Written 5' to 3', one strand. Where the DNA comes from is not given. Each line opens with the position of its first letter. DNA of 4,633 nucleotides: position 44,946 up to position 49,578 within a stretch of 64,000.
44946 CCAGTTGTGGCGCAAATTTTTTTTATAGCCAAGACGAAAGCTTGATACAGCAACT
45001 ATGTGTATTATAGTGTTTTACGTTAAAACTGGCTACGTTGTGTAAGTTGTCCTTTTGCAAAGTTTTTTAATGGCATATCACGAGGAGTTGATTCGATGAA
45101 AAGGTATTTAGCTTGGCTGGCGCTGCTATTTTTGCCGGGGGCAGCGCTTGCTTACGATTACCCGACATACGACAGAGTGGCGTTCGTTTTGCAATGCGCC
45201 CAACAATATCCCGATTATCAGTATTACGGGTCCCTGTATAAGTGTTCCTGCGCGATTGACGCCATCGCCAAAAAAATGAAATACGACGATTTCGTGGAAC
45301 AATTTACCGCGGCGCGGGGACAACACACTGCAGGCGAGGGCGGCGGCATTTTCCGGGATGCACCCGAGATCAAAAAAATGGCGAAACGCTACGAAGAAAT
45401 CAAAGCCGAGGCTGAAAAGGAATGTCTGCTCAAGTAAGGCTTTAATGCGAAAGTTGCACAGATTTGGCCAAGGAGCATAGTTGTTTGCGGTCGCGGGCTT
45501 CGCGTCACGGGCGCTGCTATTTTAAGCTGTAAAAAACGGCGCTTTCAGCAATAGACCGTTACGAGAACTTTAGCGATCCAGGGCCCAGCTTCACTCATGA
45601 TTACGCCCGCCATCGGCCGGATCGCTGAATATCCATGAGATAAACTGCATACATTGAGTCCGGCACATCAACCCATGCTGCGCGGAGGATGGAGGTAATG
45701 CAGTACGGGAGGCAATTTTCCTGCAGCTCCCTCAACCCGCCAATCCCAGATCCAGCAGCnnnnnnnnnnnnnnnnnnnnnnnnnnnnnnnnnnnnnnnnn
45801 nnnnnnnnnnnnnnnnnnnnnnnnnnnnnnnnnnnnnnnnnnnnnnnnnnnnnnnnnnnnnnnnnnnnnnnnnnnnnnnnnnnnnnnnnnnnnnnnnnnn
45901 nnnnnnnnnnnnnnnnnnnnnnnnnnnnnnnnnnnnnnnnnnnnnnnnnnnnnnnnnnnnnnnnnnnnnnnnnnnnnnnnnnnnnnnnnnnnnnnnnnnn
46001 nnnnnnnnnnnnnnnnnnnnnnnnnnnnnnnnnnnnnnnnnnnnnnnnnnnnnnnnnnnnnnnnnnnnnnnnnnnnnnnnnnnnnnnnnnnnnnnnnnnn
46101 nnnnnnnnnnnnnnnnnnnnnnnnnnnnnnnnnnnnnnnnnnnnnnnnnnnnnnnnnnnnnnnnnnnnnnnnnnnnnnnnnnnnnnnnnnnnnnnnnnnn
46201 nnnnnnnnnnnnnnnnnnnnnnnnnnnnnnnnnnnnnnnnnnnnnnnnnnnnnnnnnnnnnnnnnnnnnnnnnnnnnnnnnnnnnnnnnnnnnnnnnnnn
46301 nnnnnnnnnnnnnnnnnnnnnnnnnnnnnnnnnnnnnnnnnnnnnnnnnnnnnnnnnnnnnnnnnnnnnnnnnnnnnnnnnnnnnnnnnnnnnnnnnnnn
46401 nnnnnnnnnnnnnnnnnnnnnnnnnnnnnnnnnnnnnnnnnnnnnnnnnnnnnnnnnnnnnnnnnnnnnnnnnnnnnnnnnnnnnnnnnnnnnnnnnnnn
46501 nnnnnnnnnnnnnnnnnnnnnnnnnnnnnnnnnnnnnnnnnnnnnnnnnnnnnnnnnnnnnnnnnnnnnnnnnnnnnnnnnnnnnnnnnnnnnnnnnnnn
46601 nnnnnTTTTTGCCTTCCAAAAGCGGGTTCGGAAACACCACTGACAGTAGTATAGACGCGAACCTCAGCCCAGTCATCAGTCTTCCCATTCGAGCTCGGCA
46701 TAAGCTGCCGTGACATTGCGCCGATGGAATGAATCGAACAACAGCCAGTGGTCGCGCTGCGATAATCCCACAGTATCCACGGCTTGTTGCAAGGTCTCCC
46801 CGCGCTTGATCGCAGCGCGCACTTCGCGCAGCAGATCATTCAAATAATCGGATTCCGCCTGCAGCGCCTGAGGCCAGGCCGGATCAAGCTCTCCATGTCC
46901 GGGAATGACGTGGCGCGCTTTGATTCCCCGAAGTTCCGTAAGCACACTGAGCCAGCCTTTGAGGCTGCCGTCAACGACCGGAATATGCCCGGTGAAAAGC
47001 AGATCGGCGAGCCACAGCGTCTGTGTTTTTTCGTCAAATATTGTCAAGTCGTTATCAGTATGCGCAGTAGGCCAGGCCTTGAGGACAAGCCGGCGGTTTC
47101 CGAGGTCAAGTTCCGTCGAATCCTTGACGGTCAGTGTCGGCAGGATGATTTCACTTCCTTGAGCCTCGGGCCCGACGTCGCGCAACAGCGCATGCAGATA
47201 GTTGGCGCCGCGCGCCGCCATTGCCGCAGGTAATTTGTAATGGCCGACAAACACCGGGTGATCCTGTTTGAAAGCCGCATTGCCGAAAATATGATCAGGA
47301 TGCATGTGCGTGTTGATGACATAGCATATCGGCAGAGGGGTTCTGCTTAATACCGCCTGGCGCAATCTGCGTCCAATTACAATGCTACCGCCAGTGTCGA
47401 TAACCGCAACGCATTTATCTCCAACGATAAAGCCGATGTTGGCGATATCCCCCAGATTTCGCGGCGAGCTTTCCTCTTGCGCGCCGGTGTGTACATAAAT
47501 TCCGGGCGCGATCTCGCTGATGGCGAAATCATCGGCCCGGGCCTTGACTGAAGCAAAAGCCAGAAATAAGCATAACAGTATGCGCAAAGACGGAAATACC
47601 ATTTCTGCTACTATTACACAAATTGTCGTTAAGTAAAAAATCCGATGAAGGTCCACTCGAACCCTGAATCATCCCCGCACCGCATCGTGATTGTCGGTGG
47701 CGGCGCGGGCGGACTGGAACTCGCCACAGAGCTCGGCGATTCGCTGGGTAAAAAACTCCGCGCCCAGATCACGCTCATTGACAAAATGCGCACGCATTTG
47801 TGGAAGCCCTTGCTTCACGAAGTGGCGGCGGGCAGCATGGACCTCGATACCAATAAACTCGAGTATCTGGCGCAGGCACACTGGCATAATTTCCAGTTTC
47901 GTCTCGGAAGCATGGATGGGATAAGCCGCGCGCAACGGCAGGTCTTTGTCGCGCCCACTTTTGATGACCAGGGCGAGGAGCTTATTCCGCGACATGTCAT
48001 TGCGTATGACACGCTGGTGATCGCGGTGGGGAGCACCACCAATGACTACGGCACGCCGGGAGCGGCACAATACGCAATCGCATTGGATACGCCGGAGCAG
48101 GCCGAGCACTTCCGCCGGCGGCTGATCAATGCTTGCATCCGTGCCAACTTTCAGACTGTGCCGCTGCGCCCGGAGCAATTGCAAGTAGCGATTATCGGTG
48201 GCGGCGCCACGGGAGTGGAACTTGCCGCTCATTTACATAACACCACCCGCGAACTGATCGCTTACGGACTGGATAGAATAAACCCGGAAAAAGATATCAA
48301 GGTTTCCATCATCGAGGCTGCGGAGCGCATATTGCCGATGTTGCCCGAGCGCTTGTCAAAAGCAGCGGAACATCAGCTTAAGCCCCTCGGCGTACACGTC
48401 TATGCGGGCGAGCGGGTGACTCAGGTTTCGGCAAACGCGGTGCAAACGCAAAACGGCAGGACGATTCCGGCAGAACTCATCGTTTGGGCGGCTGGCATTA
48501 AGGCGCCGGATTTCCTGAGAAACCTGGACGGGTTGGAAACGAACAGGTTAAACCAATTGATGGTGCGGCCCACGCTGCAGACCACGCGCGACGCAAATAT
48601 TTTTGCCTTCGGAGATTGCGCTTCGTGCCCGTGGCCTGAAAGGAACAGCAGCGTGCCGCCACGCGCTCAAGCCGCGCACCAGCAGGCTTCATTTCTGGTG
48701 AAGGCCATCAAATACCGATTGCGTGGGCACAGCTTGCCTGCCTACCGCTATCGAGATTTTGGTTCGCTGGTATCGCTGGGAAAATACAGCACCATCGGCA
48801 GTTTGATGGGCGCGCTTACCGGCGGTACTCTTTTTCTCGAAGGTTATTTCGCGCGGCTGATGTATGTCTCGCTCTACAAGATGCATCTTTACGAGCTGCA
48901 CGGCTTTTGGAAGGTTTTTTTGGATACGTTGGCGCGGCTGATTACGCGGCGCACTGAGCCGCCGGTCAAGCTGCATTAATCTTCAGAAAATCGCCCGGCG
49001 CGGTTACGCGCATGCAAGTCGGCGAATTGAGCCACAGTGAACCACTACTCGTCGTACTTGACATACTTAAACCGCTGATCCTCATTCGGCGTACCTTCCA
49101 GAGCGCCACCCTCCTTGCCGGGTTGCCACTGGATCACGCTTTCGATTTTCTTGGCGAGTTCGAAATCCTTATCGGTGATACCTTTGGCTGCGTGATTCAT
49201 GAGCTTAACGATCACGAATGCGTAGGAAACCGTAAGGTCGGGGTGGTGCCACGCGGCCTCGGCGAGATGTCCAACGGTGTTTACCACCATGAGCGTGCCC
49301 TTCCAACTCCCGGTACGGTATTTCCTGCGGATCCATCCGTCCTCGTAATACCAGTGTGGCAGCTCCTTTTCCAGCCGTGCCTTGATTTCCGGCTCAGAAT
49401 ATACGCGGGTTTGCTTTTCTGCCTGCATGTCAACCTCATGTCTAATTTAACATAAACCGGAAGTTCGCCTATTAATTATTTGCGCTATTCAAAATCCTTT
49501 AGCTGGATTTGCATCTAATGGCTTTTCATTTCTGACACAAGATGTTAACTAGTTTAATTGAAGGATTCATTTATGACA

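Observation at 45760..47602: Fused SoxY-SoxZ-like thiol carrier plus SoxH-like metallohydrolase next to xoxF, with no other sox genes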

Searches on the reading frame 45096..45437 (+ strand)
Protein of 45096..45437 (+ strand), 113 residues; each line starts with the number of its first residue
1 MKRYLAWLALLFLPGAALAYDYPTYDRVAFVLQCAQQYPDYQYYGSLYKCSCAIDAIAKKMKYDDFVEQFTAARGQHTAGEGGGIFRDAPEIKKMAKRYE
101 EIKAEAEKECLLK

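Call 3: search_protein_families(library=ncbifam, proteins=[window:45096-45437:+], max_evalue=0.001)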
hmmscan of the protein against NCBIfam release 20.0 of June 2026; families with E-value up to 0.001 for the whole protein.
window:45096-45437:+ (113 aa): 0 families

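Call 4: search_protein_families(library=pfam, proteins=[window:45096-45437:+], max_evalue=0.001)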
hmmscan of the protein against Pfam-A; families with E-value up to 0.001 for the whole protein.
window:45096-45437:+ (113 aa): 0 families

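Call 47: find_homologous_proteins(query=window:45096-45437:+, max_evalue=0.001)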
Query window:45096-45437:+ (113 aa): 19 proteins with E <= 0.001 among 22 candidates.
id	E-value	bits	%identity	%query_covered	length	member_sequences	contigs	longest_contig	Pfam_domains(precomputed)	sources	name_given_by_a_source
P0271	1.2e-67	243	98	100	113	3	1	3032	-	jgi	jgi:hypothetical protein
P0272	7.2e-57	208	82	100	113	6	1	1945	-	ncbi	-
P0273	1.0e-55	205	79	100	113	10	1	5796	-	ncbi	-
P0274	1.1e-54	201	79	100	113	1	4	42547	-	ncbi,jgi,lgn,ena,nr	ncbi:MAG TPA: hypothetical protein VEG37_08440 [Burkholderiales bacterium]|nr:hypothetical protein [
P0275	2.1e-53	197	76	100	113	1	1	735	-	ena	-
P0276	7.1e-53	195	73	83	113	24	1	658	-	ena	-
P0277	1.4e-50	188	71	100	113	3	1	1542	-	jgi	-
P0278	2.7e-50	187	73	100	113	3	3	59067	-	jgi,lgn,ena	-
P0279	4.0e-46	174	71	100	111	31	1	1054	-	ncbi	-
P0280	1.9e-45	172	68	100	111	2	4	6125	-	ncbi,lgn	ncbi:MAG: hypothetical protein ACREVA_04285 [Burkholderiales bacterium]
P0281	8.6e-26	108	49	100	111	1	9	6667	-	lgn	-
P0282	5.2e-24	102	52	100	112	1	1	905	-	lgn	-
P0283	1.2e-21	95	51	100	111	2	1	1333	-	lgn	-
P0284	1.1e-18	85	51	85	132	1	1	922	-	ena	-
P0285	3.5e-18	84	43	96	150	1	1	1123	-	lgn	-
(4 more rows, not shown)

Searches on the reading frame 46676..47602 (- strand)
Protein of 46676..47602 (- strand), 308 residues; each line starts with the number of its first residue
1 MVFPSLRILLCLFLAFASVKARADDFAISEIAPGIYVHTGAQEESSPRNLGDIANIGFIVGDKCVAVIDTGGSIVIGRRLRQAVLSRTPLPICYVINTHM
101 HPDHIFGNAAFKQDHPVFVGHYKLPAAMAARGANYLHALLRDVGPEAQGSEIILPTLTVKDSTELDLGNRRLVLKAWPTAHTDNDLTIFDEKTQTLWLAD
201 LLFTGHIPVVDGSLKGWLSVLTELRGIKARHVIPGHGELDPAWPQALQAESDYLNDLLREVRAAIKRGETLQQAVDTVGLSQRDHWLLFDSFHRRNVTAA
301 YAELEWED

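Call 3: search_protein_families(library=ncbifam, proteins=[window:46676-47602:-], max_evalue=0.001)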
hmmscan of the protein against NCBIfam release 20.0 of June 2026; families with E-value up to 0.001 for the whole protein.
window:46676-47602:- (308 aa): 11 families
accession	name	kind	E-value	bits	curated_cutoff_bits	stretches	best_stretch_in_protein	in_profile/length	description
TIGR04559.1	SoxH_rel_PQQ_2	hypoth_equivalog_domain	5.6e-126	419.7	280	1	26-307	2-283/283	quinoprotein relay system zinc metallohydrolase 2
TIGR04558.1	SoxH_rel_PQQ_1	hypoth_equivalog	2.1e-57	194.4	300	1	29-305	9-281/285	quinoprotein relay system zinc metallohydrolase 1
NF033088.2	bla_subclass_B1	equivalog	9.2e-10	38.5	200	1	23-240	3-204/217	subclass B1 metallo-beta-lactamase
TIGR03413.1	GSH_gloB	equivalog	3.4e-07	29.9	200.8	1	56-119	11-71/248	hydroxyacylglutathione hydrolase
NF012229.1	bla_class_B_core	domain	1.3e-06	28.7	100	1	59-185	20-133/139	metallo-beta-lactamase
NF012146.1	blaB-IND-MUS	exception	8.4e-05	22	270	1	10-107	8-102/237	BlaB/IND/MUS family subclass B1 metallo-beta-lactamase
NF047964.1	blaMYX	exception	0.00011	21.7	520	0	22-111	49-136/261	MYX family subclass B1 metallo-beta-lactamase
NF041758.1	B1_blaCHM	exception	0.00012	21.4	475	0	22-238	30-230/246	CHM family subclass B1 metallo-beta-lactamase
NF000396.3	blaGIM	exception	0.00043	19.5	525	0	8-107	6-102/250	GIM family subclass B1 metallo-beta-lactamase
NF000426.2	blaSIM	exception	0.0006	19.5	560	0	8-107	5-103/246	SIM family subclass B1 metallo-beta-lactamase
NF033087.1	bla_subclass_B2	equivalog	0.00065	19.5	240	1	59-197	27-162/221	subclass B2 metallo-beta-lactamase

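Call 4: search_protein_families(library=pfam, proteins=[window:46676-47602:-], max_evalue=0.001)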
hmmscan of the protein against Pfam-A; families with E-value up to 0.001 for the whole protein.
window:46676-47602:- (308 aa): 1 family
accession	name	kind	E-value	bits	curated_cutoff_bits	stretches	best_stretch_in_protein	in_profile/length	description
PF00753.33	Lactamase_B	-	4.5e-22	79.4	22.7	1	52-236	4-196/196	Metallo-beta-lactamase superfamily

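Call 18: search_solved_structures(query=window:46676-47602:-, max_evalue=0.001, show_alignments=2)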
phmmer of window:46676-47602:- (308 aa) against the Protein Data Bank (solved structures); distinct sequences matched with E-value up to 0.001: 6.
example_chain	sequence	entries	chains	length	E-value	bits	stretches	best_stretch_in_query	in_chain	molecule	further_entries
6uxu_A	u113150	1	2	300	6.3e-15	58.4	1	29-305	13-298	Chlorothalonil hydrolytic dehalogenase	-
8d2z_A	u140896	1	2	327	9.3e-12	48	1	54-275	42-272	Metallo-beta-lactamase superfamily protein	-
9gx8_A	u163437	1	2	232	0.00021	23.9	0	23-239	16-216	Metallo-beta-lactamase type 2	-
6t5l_A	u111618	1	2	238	0.00032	23.3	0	24-238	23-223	Subclass B1 metallo-beta-lactamase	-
3sw3_A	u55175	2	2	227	0.00068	22.2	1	61-237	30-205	Beta-lactamase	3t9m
9gx9_A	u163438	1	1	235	0.00091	21.8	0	22-239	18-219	Metallo-beta-lactamase type 2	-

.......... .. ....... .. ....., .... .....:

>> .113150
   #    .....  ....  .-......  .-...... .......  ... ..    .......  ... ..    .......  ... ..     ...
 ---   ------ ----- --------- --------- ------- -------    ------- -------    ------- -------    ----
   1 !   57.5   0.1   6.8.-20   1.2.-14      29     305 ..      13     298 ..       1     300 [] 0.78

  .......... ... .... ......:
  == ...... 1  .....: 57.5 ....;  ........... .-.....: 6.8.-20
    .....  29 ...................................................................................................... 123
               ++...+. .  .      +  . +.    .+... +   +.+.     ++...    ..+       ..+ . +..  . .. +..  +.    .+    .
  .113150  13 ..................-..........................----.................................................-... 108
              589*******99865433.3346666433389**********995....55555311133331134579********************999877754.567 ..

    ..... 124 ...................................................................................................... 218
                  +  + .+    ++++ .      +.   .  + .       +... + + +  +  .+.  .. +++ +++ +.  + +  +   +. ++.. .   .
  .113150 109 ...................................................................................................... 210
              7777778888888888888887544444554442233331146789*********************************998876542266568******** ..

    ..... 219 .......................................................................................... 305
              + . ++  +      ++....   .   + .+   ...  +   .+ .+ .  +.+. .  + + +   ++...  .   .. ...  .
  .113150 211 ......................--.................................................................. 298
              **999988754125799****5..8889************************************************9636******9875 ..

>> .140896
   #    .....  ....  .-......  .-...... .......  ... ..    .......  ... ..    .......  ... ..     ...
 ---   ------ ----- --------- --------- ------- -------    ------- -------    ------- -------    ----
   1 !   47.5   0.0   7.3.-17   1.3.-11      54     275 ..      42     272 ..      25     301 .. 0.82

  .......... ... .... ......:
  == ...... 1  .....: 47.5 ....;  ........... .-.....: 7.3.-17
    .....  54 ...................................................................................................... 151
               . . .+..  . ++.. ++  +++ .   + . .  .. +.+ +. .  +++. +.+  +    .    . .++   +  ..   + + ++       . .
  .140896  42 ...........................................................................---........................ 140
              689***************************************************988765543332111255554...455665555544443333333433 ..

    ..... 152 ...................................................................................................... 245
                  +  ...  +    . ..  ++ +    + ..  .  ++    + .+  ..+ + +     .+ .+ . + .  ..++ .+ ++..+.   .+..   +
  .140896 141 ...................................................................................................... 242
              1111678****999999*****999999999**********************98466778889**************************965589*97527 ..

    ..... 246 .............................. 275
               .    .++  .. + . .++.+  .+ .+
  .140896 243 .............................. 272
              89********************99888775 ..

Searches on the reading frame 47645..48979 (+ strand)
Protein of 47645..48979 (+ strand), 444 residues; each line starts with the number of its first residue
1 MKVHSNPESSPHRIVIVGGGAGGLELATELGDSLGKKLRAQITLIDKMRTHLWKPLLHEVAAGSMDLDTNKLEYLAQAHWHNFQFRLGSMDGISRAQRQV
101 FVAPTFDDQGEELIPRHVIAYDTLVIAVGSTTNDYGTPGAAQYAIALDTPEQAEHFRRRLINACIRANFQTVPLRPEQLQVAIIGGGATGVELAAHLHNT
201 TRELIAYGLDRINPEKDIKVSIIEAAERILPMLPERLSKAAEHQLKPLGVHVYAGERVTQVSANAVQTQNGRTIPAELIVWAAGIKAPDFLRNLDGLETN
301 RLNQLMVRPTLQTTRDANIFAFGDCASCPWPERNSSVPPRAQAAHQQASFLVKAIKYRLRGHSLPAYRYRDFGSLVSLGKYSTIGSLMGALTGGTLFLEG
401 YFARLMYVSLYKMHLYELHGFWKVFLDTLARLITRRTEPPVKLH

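Call 3: search_protein_families(library=ncbifam, proteins=[window:47645-48979:+], max_evalue=0.001)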
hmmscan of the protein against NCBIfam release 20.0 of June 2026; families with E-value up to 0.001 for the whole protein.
window:47645-48979:+ (444 aa): 33 families (the best 25 are shown)
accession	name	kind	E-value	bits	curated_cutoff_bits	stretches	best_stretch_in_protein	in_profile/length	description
TIGR03169.1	Nterm_to_SelD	hypoth_equivalog_domain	2.2e-42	145.7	310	1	40-393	26-346/365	pyridine nucleotide-disulfide oxidoreductase family protein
TIGR01350.1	lipoamide_DH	equivalog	8e-17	61.1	408.8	1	119-327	130-310/461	dihydrolipoyl dehydrogenase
NF003437.0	PRK04965.1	equivalog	9e-17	61.1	392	1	120-328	99-277/378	NADH:flavorubredoxin reductase NorW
NF042949.2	3PPDioc_HcaD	equivalog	1.9e-14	53.2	450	1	146-351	115-301/386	3-phenylpropionate/cinnamic acid dioxygenase ferredoxin--NAD(+) reductase subunit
TIGR03385.1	CoA_CoA_reduc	equivalog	4.2e-13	48.9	578.8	1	120-355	103-313/439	CoA-disulfide reductase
NF003585.0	PRK05249.1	equivalog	2.6e-12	46.1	465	1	217-329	199-316/464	Si-specific NAD(P)(+) transhydrogenase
TIGR04369.1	fusion_not_SelD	hypoth_equivalog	6.1e-10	37.9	700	1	39-366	24-287/701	oxidoreductase/SelD-related fusion protein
NF007123.0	PRK09564.1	equivalog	1.4e-09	37.2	458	1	178-328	149-286/444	CoA-disulfide reductase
NF046103.1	NOXase_Strep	equivalog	2.3e-09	36.7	600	1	120-327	101-282/442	H2O-forming NADH oxidase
NF049943.1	SQR_III_seleno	exception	3.3e-09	36.1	525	1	13-140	2-116/406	type III sulfide quinone reductase, selenoprotein subtype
TIGR02374.1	nitri_red_nirB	equivalog_domain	7.9e-09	34.5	578.35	1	118-327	94-279/794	nitrite reductase large subunit NirB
TIGR02053.1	MerA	equivalog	8e-09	35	454.45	1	116-326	125-308/465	mercury(II) reductase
NF007286.0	PRK09754.1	equivalog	8.7e-09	34.6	447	1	175-326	142-277/400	phenylpropionate dioxygenase ferredoxin reductase subunit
NF045765.1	PhenlGlyoxDHPadH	equivalog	1.6e-08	33.9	475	1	218-327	167-278/416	NADH-dependent phenylglyoxylate dehydrogenase subunit epsilon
NF004943.0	PRK06292.2-1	equivalog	9.7e-08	31.2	432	1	180-325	173-307/456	dihydrolipoyl dehydrogenase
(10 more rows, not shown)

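Call 4: search_protein_families(library=pfam, proteins=[window:47645-48979:+], max_evalue=0.001)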
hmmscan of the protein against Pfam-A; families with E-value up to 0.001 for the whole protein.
window:47645-48979:+ (444 aa): 7 families
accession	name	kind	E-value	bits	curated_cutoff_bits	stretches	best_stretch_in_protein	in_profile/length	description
PF07992.20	Pyr_redox_2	-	5.4e-51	174.2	26.1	1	13-348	2-291/291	Pyridine nucleotide-disulphide oxidoreductase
PF00070.33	Pyr_redox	-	9.1e-15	55.4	22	1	181-266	2-71/82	Pyridine nucleotide-disulphide oxidoreductase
PF01266.30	DAO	-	6.7e-08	32.9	27.9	1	234-306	148-220/353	FAD dependent oxidoreductase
PF13738.12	Pyr_redox_3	-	6.4e-07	29.3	30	1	178-323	164-305/305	Pyridine nucleotide-disulphide oxidoreductase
PF13454.12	NAD_binding_9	-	1.8e-06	28.4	21.8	0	15-50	1-34/155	FAD-NAD(P)-binding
PF05834.18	Lycopene_cycl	-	7.3e-06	25.7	23.4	0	14-84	2-66/380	Lycopene cyclase protein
PF03486.20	HI0933_like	-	0.00059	19.8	50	0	13-54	2-38/244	HI0933-like protein Rossmann domain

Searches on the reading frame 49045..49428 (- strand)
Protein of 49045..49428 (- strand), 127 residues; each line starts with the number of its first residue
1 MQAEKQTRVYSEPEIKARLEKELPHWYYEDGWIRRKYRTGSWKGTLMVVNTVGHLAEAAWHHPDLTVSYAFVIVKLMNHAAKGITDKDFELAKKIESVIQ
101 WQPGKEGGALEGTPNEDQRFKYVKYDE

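Call 3: search_protein_families(library=ncbifam, proteins=[window:49045-49428:-], max_evalue=0.001)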
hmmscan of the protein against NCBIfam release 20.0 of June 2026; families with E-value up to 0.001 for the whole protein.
window:49045-49428:- (127 aa): 5 families
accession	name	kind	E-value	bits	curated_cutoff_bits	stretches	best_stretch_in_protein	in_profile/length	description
NF002017.0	PRK00823.1-2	equivalog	9.2e-24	83.3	80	1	8-98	3-92/94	4a-hydroxytetrahydrobiopterin dehydratase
NF002019.0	PRK00823.1-4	equivalog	6.3e-14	52.1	137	1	16-100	27-113/116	4a-hydroxytetrahydrobiopterin dehydratase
NF002018.0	PRK00823.1-3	equivalog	3.6e-13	49.3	108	1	12-99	8-96/98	4a-hydroxytetrahydrobiopterin dehydratase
NF002016.0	PRK00823.1-1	equivalog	1.5e-10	41.2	133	1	16-99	24-111/113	4a-hydroxytetrahydrobiopterin dehydratase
NF002020.0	PRK00823.1-5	equivalog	8.5e-10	38.8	146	1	5-99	10-105/111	4a-hydroxytetrahydrobiopterin dehydratase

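Call 4: search_protein_families(library=pfam, proteins=[window:49045-49428:-], max_evalue=0.001)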
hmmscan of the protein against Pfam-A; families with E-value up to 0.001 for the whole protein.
window:49045-49428:- (127 aa): 1 family
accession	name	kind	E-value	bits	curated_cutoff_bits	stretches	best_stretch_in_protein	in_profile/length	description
PF01329.24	Pterin_4a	-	2.9e-25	88.6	26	1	10-97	3-90/91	Pterin 4 alpha carbinolamine dehydratase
